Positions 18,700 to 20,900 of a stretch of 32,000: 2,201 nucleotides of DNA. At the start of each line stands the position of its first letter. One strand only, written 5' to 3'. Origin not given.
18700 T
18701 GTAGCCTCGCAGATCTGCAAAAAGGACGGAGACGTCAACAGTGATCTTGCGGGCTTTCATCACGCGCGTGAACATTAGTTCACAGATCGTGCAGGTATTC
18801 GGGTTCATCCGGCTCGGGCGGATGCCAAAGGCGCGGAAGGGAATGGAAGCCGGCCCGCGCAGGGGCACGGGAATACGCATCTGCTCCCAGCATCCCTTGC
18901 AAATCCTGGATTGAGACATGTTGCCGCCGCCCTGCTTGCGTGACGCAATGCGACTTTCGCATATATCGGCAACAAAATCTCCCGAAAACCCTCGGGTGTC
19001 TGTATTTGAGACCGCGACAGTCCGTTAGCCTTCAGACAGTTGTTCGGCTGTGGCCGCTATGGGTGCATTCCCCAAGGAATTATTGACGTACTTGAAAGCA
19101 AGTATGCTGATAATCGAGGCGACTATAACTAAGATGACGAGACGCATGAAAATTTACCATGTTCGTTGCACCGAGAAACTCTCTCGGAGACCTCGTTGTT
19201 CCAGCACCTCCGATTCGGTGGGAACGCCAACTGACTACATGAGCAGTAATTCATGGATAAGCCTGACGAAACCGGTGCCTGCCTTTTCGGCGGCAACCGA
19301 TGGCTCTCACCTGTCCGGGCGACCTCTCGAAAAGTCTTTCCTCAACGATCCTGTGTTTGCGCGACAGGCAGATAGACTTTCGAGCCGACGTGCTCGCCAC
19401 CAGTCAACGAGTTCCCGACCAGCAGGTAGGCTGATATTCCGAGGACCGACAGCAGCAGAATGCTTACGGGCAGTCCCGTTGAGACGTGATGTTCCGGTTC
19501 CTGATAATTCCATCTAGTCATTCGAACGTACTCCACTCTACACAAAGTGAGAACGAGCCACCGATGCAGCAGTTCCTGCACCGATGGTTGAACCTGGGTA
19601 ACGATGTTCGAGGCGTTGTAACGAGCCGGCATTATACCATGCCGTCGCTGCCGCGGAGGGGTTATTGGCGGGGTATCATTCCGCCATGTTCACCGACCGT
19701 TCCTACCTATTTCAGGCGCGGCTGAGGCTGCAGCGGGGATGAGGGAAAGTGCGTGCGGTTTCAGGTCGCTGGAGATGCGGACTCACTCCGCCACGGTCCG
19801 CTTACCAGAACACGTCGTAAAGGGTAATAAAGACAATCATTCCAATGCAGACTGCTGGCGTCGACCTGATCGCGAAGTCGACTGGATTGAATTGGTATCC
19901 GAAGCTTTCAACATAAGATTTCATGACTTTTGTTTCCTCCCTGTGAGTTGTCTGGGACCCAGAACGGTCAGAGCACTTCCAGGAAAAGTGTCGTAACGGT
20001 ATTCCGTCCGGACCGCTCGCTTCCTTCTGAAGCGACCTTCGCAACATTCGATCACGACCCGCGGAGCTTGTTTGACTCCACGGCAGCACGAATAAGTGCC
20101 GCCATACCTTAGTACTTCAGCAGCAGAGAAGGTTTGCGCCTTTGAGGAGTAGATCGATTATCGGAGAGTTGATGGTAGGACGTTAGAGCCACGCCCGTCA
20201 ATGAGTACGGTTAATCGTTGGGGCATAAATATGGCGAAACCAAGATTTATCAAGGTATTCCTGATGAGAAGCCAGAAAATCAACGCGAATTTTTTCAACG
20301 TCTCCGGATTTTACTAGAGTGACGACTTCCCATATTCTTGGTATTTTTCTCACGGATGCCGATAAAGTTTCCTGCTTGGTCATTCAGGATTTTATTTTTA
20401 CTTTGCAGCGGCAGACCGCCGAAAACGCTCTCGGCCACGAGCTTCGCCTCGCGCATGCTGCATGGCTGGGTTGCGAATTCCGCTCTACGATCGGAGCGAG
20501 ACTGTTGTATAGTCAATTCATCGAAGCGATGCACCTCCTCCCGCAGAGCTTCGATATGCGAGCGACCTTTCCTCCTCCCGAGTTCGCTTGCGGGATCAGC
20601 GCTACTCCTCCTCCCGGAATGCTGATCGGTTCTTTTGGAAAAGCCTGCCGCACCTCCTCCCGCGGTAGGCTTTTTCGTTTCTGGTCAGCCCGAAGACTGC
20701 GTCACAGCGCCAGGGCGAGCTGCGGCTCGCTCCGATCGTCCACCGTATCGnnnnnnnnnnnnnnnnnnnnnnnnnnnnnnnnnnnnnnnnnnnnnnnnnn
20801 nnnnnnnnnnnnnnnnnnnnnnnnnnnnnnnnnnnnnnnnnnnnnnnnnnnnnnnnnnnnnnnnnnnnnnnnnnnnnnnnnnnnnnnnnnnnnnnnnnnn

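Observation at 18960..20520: AT-rich, almost gene-free 1.6-kb islet between the cyclase gene and the sRNA/dinB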

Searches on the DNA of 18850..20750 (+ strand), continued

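Call 21: get_annotated_region(hit=H39, flank=3000)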
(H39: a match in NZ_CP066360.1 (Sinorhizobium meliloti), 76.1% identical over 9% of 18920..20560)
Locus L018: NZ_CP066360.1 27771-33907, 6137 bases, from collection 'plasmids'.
description: Sinorhizobium meliloti strain AK76 plasmid pAK76, complete sequence
organism: Sinorhizobium meliloti (NCBI taxid 382)
taxonomy: Bacteria; Pseudomonadota; Alphaproteobacteria; Hyphomicrobiales; Rhizobiaceae; Sinorhizobium; Sinorhizobium meliloti
host: -; source: Medicago lupulina L.,nodules of Medicago lupulina L.; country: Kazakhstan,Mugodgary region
typing (MOB-suite, as given by PLSDB): conjugative; replicon rep_cluster_546; relaxase MOBP; mating-pair formation MPF_T
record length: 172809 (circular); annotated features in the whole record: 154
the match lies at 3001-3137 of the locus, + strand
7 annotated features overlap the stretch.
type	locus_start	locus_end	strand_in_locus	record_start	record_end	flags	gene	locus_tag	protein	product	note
CDS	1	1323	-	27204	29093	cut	-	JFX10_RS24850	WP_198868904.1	adenylate/guanylate cyclase domain-containing protein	GO:0009190 - cyclic nucleotide biosynthetic process [Evidence IEA]; GO:0035556 - intracellular signal transduction ...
CDS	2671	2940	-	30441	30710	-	-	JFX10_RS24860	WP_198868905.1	hypothetical protein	-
CDS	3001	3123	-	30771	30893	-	-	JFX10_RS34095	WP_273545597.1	hypothetical protein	-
CDS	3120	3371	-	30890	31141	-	-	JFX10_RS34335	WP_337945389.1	hypothetical protein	-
CDS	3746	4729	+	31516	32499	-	-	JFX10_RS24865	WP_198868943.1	TIM barrel protein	-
CDS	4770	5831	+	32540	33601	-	-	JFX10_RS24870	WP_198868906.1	substrate-binding domain-containing protein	-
CDS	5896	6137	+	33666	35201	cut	-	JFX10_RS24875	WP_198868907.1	sugar ABC transporter ATP-binding protein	-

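Call 22: get_annotated_region(hit=H40, flank=3000)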
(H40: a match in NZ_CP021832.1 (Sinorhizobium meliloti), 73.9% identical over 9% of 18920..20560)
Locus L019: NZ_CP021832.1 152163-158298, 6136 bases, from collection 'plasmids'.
description: Sinorhizobium meliloti strain HM006 plasmid accessoryA, complete sequence
organism: Sinorhizobium meliloti (NCBI taxid 382)
taxonomy: Bacteria; Pseudomonadota; Alphaproteobacteria; Hyphomicrobiales; Rhizobiaceae; Sinorhizobium; Sinorhizobium meliloti
host: -; source: Medicago truncatula,Single Cell; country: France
typing (MOB-suite, as given by PLSDB): conjugative; replicon rep_cluster_492; relaxase MOBQ; mating-pair formation MPF_T
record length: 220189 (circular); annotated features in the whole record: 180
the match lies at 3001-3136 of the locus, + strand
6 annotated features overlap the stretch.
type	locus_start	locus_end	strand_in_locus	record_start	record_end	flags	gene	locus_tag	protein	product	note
CDS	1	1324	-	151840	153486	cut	-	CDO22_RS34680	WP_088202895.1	EAL domain-containing protein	-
CDS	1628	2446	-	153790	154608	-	-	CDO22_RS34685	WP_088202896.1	alpha/beta hydrolase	-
CDS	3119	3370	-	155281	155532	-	-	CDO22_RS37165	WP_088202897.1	hypothetical protein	-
CDS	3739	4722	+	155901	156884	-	-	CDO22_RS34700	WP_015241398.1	TIM barrel protein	-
CDS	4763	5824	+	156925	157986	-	-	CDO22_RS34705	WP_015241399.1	substrate-binding domain-containing protein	-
CDS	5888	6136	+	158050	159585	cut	-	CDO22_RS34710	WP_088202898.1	sugar ABC transporter ATP-binding protein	-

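Call 73: search_rna_families(source=window, start=18850, end=20750, threshold=evalue, max_evalue=1)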
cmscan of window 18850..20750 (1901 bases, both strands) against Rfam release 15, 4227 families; matches with E-value up to 1: 3.
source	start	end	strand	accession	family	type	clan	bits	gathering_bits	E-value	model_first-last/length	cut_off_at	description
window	20552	20677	+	RF02344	ar14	Gene; sRNA;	-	87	58.8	7.2e-16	1-123/123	no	Alphaproteobacterial ar14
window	20544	20677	+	RF02342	ar7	Gene; sRNA;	-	29.2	60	0.0023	1-145/145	no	Alphaproteobacterial sRNA ar7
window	20553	20633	+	RF02791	CcsR1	Gene; sRNA;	-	25.3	65.3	0.0018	1-83/83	no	Conserved CCUCCUCCC motif stress-induced RNA 1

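Call 95: search_dna_similar(query=window:19950-20030:+, collection=plasmids, mode=distant, max_evalue=0.001, rows=spread, max_rows=25)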
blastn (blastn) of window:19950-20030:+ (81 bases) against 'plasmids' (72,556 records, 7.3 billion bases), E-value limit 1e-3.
Records with a match: 248; places in all: 900; records where one place covers at least 80% of the query: 41.
Best place of each record, by identity: >=99% 19; 95-99% 2; 90-95% 32; 80-90% 195.
By first word of the organism name: Sinorhizobium 129; Rhizobium 117; Ensifer 1; Phyllobacterium 1.
By predicted mobility (MOB-suite, as given by PLSDB): conjugative 99; non-mobilizable 80; mobilizable 69.
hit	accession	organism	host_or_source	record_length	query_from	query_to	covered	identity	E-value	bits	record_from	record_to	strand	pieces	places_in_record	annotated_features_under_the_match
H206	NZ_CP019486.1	Sinorhizobium meliloti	alfalfa,single cell,nitrogen fixing ...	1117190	1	81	100%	100.0%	2e-33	147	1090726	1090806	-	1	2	record has no annotation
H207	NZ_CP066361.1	Sinorhizobium meliloti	Medicago lupulina L.,nodules of ...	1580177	1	81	100%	100.0%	2e-33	147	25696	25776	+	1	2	none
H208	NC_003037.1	Sinorhizobium meliloti 1021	-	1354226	1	81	100%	88.9%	6e-20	103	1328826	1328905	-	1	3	none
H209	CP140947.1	Sinorhizobium meliloti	Medicago lupulina,whole organism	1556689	1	81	100%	88.9%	6e-20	103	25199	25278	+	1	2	none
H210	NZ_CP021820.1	Sinorhizobium meliloti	Medicago truncatula,Single Cell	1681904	19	72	67%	87.0%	6e-7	60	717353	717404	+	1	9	none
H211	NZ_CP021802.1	Sinorhizobium meliloti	Medicago sativa,Single Cell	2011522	17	72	69%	82.1%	3e-4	51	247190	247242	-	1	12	none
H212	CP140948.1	Sinorhizobium meliloti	Medicago lupulina,whole organism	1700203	17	72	69%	82.1%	3e-4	51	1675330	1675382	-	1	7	sodium:alanine symporter family protein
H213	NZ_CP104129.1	Sinorhizobium sp. M103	Phaseolus vulgaris,cell ...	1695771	14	63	62%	92.0%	4e-10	70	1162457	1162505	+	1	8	none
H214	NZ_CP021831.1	Sinorhizobium meliloti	Medicago truncatula,Single Cell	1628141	19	72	67%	85.2%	8e-6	55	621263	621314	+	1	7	none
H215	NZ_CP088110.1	Sinorhizobium medicae WSM1115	cell culture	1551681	11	62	64%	84.6%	1e-4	52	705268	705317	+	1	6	none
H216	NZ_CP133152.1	Sinorhizobium chiapasense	Acaciella angustissima,cell culture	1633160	16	63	59%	87.5%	3e-5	54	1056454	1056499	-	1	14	none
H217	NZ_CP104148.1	Sinorhizobium medicae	Trigonella foenum-graecum,cell culture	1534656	18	62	56%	91.1%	2e-7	61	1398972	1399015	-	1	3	none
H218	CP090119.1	Rhizobium leguminosarum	Trifolium ambiguum,Cell culture,Plant ...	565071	19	63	56%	88.9%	8e-6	56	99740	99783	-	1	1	none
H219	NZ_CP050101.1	Rhizobium leguminosarum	Trifolium pratense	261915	19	63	56%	88.9%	8e-6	56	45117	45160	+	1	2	none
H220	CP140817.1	Rhizobium ruizarguesonis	Trifolium pratense,whole organism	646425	19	63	56%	88.9%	8e-6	56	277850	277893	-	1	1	none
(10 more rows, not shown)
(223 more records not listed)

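Call 108: search_rna_families(sources=[L010, L011, L012, L013, L024], threshold=gathering)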
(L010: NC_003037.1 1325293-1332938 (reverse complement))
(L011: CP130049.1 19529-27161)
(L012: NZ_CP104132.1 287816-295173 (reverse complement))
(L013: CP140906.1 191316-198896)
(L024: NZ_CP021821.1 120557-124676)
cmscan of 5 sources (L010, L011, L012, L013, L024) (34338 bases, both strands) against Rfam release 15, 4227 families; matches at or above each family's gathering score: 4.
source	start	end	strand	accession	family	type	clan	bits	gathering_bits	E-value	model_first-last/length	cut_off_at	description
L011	4625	4750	+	RF02344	ar14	Gene; sRNA;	-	93.1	58.8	5.7e-16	1-123/123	no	Alphaproteobacterial ar14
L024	457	582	-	RF02344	ar14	Gene; sRNA;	-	90.2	58.8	2.5e-15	1-123/123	no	Alphaproteobacterial ar14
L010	4638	4763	+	RF02344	ar14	Gene; sRNA;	-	90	58.8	2.7e-15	1-123/123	no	Alphaproteobacterial ar14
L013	4577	4701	+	RF02344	ar14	Gene; sRNA;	-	85.1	58.8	3.4e-14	1-123/123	no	Alphaproteobacterial ar14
